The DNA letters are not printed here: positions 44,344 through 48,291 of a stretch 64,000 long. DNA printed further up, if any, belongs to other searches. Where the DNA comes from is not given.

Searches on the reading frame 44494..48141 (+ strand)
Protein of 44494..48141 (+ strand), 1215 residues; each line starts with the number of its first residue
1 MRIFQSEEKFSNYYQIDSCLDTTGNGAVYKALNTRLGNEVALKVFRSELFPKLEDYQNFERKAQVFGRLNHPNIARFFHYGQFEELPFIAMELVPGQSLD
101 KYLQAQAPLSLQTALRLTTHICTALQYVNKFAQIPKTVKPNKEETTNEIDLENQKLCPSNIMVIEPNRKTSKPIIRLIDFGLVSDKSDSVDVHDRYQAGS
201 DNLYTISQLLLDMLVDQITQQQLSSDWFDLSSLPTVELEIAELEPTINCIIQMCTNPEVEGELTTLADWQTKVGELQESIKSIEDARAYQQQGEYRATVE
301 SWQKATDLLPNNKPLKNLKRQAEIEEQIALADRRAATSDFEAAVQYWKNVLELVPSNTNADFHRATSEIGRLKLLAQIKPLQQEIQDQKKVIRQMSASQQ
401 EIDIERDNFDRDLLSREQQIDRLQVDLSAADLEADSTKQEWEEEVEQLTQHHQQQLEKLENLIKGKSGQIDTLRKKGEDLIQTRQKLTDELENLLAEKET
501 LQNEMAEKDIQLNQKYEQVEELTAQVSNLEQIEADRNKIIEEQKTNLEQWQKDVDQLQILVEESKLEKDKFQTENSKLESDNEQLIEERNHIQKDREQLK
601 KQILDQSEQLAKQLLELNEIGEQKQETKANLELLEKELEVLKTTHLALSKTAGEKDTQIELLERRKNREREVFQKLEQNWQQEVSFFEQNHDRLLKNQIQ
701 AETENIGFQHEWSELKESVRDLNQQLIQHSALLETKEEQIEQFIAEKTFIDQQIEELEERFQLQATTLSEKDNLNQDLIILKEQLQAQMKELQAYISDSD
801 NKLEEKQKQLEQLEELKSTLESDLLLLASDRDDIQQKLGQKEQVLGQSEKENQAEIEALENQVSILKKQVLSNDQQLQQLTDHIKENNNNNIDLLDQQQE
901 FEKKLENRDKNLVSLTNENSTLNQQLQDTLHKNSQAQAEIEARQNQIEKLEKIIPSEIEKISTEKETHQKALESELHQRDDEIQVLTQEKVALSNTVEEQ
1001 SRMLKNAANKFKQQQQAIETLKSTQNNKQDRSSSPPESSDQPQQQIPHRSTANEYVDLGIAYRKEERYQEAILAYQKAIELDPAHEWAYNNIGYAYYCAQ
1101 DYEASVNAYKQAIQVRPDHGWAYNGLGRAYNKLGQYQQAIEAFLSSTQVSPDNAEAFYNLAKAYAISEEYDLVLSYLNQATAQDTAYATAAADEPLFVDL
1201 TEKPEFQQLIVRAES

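Call 17: search_protein_families(library=pfam, proteins=[window:44494-48141:+], max_evalue=0.00001)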
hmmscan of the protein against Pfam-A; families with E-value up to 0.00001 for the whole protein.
window:44494-48141:+ (1215 aa): 12 families
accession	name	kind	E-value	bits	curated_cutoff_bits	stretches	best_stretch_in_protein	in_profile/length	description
PF00515.34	TPR_1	-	7.7e-31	105.1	27.8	3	1053-1083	2-32/34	Tetratricopeptide repeat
PF13414.12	TPR_11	-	8.3e-29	99.5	26.8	3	1127-1165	1-39/42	TPR repeat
PF07719.23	TPR_2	-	1.3e-21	75.3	27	1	1053-1085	2-34/34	Tetratricopeptide repeat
PF13181.12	TPR_8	-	2.3e-17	62.1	25.7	0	1055-1085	4-34/34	Tetratricopeptide repeat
PF13431.12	TPR_17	-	1.5e-16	59.6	24.4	1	1108-1141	1-34/34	Tetratricopeptide repeat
PF13424.12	TPR_12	-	7.1e-16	58.6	30.1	1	1087-1148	4-73/77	Tetratricopeptide repeat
PF00069.31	Pkinase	-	2e-13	50.8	31.7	1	25-129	12-115/263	Protein kinase domain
PF13428.12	TPR_14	-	3.4e-13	49.3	23.5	0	1122-1163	3-44/44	Tetratricopeptide repeat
PF13432.12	TPR_16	-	1.2e-11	45.2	32.7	1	1092-1144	3-55/65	Tetratricopeptide repeat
PF14559.12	TPR_19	-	2.1e-09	38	25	1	1099-1142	4-47/68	Tetratricopeptide repeat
PF13176.12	TPR_7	-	3.8e-09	36.4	27.9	0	1058-1083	5-32/36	Tetratricopeptide repeat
PF13374.12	TPR_10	-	3.5e-06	27.3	27.5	0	1088-1116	4-32/42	Tetratricopeptide repeat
